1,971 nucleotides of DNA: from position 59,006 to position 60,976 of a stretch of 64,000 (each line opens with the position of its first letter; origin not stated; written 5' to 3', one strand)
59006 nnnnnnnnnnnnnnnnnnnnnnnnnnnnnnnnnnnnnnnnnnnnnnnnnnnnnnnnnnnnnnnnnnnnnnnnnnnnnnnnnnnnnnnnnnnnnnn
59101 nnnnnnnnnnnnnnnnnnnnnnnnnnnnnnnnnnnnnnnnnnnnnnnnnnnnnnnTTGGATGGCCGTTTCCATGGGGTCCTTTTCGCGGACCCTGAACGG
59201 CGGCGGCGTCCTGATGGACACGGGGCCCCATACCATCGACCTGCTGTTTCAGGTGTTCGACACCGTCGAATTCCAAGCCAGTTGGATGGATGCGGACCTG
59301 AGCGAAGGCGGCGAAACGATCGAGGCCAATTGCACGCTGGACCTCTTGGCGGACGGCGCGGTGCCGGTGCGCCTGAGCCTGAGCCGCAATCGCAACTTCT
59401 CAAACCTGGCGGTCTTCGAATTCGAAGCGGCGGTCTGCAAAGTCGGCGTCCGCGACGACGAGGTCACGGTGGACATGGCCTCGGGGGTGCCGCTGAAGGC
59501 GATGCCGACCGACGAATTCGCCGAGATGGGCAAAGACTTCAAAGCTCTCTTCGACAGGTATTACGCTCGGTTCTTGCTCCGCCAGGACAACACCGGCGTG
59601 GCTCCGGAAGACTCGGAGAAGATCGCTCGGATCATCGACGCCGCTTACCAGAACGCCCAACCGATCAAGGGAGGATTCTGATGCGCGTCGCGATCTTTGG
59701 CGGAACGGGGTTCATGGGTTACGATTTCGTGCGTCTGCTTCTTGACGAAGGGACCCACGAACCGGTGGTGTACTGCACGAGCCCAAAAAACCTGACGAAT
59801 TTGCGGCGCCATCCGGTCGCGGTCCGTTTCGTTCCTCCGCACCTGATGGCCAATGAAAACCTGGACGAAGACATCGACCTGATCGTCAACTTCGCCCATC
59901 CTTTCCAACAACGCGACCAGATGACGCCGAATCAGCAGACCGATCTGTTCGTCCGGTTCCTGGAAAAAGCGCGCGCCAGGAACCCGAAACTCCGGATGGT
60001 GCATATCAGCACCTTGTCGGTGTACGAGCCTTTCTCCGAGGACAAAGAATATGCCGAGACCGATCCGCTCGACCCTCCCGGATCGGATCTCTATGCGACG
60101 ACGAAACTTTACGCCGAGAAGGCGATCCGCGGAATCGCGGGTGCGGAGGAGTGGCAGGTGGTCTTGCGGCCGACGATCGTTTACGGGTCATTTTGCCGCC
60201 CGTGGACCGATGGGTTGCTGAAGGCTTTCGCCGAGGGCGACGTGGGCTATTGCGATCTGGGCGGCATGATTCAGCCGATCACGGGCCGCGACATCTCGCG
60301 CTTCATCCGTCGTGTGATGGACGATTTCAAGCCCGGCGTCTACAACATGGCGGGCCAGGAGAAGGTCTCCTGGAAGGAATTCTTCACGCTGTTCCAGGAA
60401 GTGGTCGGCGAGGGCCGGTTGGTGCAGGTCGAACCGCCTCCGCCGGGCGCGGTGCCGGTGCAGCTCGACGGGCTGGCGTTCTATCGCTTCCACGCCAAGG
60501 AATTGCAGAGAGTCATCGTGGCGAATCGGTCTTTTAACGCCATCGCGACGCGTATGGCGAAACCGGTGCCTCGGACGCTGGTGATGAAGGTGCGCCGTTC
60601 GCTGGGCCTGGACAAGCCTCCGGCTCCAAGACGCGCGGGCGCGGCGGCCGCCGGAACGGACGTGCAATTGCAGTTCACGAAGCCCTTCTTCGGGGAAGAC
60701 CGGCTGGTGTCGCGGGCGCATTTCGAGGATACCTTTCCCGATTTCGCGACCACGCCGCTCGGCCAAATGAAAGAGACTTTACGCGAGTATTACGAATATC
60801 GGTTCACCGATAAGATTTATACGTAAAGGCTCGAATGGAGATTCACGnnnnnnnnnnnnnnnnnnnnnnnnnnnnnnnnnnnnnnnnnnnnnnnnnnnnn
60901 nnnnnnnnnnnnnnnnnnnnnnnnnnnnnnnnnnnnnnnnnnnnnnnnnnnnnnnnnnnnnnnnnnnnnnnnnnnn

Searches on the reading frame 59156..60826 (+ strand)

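Call 37: search_protein_families(library=pfam, proteins=[window:59156-60826:+], max_evalue=0.00001)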
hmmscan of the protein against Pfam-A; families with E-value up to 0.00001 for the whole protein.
window:59156-60826:+ (556 aa): 3 families
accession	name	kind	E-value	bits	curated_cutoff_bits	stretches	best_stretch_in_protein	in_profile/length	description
PF01370.27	Epimerase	-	9.4e-16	58.4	20.9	1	179-346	2-176/240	NAD dependent epimerase/dehydratase family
PF04321.23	RmlD_sub_bind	-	1.3e-12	47.9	27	1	176-427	1-240/287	RmlD substrate binding domain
PF16363.11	GDP_Man_Dehyd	-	7.7e-07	29.3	27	1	180-330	2-170/332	GDP-mannose 4,6 dehydratase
